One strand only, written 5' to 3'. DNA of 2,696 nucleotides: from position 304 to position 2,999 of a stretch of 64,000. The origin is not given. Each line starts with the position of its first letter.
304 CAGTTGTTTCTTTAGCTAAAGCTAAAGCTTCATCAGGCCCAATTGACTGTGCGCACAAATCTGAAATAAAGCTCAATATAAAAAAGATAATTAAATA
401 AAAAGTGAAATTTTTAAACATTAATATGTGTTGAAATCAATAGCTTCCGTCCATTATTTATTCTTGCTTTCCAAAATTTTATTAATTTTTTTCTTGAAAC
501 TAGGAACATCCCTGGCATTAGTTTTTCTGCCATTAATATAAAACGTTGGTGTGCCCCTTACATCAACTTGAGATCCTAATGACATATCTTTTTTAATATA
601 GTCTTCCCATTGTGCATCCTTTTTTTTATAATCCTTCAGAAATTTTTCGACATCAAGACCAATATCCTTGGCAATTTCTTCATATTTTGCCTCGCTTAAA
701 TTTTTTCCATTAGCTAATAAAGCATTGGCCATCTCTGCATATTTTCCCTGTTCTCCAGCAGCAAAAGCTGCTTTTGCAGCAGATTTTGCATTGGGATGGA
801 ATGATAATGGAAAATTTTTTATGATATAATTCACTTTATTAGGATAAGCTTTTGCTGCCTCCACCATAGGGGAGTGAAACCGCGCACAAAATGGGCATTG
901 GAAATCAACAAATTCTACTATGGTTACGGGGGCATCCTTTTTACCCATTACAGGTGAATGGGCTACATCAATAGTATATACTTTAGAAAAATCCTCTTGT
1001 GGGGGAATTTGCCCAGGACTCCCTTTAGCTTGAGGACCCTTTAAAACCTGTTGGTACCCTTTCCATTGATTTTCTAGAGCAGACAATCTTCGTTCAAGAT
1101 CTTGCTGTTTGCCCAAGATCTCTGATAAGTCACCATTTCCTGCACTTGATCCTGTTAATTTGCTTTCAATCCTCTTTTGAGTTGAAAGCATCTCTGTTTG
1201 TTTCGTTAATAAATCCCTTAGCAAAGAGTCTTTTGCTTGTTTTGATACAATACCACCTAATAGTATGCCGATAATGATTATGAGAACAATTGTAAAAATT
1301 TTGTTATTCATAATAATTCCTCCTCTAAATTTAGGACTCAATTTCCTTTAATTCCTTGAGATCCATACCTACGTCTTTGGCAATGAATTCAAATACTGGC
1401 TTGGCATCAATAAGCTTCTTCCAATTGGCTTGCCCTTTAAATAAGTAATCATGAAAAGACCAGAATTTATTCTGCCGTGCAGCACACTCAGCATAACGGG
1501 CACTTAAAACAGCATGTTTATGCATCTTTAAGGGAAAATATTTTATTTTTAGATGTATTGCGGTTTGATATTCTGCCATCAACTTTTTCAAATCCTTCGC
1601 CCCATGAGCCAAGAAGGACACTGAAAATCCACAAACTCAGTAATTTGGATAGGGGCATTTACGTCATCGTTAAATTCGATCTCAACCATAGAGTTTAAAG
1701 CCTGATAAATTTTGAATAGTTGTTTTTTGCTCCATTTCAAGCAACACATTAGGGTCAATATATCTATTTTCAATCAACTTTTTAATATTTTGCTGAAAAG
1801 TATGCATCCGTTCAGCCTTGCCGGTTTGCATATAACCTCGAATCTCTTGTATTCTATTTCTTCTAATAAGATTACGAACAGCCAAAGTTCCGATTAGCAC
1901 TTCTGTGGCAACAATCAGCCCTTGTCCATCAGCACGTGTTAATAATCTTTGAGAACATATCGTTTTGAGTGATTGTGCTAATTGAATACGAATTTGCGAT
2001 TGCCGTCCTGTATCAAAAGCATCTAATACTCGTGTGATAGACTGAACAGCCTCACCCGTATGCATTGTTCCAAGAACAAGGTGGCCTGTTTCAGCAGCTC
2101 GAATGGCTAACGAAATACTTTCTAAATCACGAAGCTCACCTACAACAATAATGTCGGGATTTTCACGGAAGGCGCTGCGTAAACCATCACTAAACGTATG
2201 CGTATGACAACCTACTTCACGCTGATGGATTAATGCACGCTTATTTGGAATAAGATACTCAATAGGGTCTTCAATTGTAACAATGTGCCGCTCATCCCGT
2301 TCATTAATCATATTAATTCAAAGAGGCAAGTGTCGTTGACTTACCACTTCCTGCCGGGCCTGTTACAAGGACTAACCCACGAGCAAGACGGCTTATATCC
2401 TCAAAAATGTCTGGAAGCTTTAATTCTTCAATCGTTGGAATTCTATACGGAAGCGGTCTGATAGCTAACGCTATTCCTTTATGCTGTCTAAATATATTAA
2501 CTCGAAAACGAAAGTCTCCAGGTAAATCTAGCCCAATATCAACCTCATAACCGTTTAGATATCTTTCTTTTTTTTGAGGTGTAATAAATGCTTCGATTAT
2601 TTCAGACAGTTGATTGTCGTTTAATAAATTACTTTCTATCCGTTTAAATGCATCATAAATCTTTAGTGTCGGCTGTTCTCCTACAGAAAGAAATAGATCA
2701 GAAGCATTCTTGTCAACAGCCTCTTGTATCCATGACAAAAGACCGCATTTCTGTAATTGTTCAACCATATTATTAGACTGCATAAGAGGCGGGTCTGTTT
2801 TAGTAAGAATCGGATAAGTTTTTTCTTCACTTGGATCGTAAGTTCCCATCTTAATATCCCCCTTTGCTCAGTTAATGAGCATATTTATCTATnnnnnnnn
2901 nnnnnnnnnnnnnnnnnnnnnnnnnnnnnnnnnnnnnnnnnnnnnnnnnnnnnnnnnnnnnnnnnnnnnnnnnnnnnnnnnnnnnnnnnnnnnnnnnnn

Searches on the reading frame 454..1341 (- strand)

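Call 63: search_protein_families(library=pfam, proteins=[window:454-1341:-], max_evalue=0.00001)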
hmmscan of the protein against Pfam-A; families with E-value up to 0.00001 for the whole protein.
window:454-1341:- (295 aa): 3 families
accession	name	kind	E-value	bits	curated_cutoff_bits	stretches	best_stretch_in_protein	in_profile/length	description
PF13462.12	Thioredoxin_4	-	4.4e-28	99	23.2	1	128-287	4-164/165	Thioredoxin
PF01323.26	DSBA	-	1.2e-18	68.1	25.6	1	140-285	1-189/191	DSBA-like thioredoxin domain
PF13743.12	Thioredoxin_5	-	8.5e-07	29.3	27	1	202-269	97-163/186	Thioredoxin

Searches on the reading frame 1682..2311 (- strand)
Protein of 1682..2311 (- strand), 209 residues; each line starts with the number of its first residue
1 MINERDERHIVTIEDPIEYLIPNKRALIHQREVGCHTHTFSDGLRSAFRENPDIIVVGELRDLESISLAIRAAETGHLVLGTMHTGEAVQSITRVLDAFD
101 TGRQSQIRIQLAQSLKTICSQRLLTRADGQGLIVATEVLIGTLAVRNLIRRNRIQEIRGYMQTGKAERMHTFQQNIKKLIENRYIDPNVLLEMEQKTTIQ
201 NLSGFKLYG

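Call 63: search_protein_families(library=pfam, proteins=[window:1682-2311:-], max_evalue=0.00001)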
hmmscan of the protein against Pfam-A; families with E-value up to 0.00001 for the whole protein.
window:1682-2311:- (209 aa): 1 family
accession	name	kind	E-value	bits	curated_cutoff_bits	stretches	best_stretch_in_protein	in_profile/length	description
PF00437.27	T2SSE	-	6.4e-33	114.3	24.9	1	3-130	167-284/370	Type II/IV secretion system protein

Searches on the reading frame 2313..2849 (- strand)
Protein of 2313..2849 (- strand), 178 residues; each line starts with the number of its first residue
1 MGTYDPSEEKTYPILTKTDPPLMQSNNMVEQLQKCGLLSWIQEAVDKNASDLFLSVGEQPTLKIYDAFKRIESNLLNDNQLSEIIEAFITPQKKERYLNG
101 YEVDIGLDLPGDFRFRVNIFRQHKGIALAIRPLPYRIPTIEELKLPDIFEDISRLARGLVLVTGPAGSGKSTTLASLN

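Call 63: search_protein_families(library=pfam, proteins=[window:2313-2849:-], max_evalue=0.00001)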
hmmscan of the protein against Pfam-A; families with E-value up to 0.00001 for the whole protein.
window:2313-2849:- (178 aa): 1 family
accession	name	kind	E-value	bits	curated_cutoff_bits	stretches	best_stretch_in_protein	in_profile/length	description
PF00437.27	T2SSE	-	1.2e-06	27.9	24.9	1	41-176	16-161/370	Type II/IV secretion system protein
